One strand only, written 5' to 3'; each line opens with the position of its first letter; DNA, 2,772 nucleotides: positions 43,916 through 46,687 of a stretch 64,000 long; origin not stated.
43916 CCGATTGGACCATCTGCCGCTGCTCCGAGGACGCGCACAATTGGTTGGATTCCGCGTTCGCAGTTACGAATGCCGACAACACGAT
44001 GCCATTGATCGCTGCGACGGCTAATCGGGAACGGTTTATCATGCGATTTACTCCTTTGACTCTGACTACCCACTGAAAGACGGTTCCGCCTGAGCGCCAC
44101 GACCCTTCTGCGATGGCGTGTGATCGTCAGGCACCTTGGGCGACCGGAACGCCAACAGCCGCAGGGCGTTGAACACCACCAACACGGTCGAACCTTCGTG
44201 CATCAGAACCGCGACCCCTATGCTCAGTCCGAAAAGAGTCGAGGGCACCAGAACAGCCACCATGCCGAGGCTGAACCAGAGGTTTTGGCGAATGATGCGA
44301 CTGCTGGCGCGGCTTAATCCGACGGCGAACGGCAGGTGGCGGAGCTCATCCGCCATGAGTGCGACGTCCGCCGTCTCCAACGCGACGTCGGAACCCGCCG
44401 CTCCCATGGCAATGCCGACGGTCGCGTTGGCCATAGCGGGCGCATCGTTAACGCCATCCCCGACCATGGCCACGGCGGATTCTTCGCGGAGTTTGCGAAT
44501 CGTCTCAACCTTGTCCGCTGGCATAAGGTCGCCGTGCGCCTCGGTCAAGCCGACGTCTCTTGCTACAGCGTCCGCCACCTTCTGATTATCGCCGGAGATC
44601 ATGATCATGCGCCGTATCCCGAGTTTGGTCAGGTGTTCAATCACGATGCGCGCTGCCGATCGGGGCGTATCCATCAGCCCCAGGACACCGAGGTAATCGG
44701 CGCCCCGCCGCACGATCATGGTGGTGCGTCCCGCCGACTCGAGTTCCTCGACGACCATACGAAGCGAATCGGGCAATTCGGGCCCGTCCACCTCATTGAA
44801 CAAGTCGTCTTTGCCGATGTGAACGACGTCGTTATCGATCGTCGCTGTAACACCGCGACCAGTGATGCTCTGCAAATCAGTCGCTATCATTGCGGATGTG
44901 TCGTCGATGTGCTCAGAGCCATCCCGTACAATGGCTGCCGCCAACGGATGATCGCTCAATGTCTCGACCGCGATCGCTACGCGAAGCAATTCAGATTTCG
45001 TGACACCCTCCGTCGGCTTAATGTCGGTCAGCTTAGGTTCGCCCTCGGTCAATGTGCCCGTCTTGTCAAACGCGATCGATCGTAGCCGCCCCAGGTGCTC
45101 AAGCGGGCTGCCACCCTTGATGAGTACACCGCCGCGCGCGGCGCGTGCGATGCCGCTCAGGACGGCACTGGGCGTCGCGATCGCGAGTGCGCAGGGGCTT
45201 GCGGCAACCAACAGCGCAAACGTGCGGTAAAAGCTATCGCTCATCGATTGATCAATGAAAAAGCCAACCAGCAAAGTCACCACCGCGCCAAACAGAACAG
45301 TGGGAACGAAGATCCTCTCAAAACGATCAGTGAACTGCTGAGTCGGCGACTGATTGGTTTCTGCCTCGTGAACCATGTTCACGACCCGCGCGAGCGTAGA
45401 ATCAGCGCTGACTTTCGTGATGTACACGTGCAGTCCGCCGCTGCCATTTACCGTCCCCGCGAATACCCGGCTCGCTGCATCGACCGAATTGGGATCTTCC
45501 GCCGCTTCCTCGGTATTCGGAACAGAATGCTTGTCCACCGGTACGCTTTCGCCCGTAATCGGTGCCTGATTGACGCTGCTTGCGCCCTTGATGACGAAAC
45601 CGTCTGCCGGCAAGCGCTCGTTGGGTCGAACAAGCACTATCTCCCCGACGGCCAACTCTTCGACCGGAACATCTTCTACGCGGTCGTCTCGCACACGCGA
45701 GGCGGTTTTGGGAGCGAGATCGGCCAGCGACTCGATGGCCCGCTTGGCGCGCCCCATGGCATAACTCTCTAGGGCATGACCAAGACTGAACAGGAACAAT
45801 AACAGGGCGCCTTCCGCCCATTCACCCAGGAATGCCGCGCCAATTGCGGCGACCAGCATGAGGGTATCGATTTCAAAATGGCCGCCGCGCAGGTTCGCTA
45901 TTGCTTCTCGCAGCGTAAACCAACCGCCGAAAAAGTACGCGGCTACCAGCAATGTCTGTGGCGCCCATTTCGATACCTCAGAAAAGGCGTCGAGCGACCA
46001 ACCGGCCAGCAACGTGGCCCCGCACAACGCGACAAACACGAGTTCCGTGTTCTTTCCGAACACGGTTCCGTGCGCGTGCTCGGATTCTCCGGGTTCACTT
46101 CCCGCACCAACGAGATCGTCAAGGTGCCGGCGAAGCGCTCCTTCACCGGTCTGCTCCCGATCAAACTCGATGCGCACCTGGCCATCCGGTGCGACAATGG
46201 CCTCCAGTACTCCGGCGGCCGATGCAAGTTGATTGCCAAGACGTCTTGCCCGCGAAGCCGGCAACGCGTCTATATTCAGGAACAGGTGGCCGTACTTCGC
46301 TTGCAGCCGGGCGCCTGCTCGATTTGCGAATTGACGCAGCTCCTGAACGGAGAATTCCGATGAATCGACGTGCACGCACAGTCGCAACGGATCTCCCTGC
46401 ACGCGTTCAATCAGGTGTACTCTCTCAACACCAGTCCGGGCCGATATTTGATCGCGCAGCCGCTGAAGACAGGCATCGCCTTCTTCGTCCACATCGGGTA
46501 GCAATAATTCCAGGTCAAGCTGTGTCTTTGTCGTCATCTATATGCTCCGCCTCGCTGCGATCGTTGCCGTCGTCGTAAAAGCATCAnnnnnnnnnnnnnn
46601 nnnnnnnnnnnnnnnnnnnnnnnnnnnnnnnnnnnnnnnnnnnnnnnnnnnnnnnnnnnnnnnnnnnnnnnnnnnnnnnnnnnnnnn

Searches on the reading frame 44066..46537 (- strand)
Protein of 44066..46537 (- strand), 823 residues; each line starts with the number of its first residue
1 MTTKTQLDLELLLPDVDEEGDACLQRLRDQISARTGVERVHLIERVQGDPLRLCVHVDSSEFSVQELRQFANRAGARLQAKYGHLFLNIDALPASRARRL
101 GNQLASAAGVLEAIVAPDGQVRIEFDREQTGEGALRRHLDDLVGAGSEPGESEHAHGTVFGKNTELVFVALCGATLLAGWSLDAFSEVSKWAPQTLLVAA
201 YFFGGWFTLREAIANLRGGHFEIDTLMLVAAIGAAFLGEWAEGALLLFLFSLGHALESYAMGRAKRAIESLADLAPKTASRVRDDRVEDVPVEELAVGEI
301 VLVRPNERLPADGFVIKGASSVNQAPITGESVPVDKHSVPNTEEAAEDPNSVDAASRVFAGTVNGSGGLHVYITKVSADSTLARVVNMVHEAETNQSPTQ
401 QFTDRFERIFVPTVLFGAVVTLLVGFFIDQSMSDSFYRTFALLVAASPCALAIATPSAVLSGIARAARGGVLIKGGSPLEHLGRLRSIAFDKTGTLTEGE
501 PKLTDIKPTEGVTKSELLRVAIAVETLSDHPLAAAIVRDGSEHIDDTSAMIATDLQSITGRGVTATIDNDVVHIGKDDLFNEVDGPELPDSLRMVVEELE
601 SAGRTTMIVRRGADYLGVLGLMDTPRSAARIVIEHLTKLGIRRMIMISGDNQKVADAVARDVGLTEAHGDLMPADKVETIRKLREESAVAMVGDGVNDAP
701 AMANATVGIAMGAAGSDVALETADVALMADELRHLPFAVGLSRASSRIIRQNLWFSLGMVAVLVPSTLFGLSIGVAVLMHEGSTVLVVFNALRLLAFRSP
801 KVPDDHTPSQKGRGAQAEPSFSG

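Call 63: search_protein_families(library=ncbifam, proteins=[window:44066-46537:-], max_evalue=1e-10)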
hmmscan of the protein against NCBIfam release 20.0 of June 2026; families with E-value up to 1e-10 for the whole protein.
window:44066-46537:- (823 aa): 18 families
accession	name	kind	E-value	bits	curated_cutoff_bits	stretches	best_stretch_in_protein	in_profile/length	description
TIGR01525.1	ATPase-IB_hvy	subfamily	1.1e-175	585.7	346.25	1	223-794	1-560/560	heavy metal translocating P-type ATPase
NF008262.1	PRK11033.1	equivalog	3.6e-159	531.5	1005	1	168-798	125-731/731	zinc/cadmium/mercury/lead-transporting ATPase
TIGR01512.1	ATPase-IB2_Cd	subfamily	4e-150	500.8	313.5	2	223-578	1-305/494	cadmium family heavy metal-translocating P-type ATPase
NF033775.1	P_type_ZntA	exception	2.6e-143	478.9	1240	1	177-796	139-730/732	Zn(II)/Cd(II)/Pb(II) translocating P-type ATPase ZntA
TIGR01511.1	ATPase-IB1_Cu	subfamily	1.1e-115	387.6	397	1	207-794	4-541/542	copper-translocating P-type ATPase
NF007952.0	PRK10671.1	equivalog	8.7e-95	318.6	1316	1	243-799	293-836/838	copper-exporting P-type ATPase CopA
TIGR01494.1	ATPase_P-type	subfamily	2.8e-77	260.2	62.3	1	246-774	2-467/478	HAD-IC family P-type ATPase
TIGR01497.1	kdpB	equivalog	4e-50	170.6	527.9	1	253-725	80-546/675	potassium-transporting ATPase subunit KdpB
TIGR01522.1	ATPase-IIA2_Ca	equivalog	1.3e-43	148.9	798.3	2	263-522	103-356/854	calcium-transporting P-type ATPase, PMR1-type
TIGR01647.1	ATPase-IIIA_H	equivalog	2.9e-42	144.8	615.5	1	225-666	40-483/755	plasma-membrane proton-efflux P-type ATPase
TIGR01116.1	ATPase-IIA1_Ca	equivalog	1.2e-40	139.4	703.4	2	225-500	12-280/799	calcium-translocating P-type ATPase, SERCA-type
NF010609.0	PRK14010.1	equivalog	1.2e-39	136.1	1323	1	252-725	78-541/673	K(+)-transporting ATPase subunit B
TIGR01106.1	ATPase-IIC_X-K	subfamily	5.8e-32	110.5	946.1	2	259-499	123-358/997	Na,H/K antiporter P-type ATPase subunit alpha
TIGR01524.1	ATPase-IIIB_Mg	equivalog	7.8e-30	103.4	610.75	1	227-522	74-373/867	magnesium-translocating P-type ATPase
TIGR01657.1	P-ATPase-V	hypoth_equivalog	3.5e-28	97.7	618.25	1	255-511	205-474/1055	ATP13A2 family polyamine export P-type ATPase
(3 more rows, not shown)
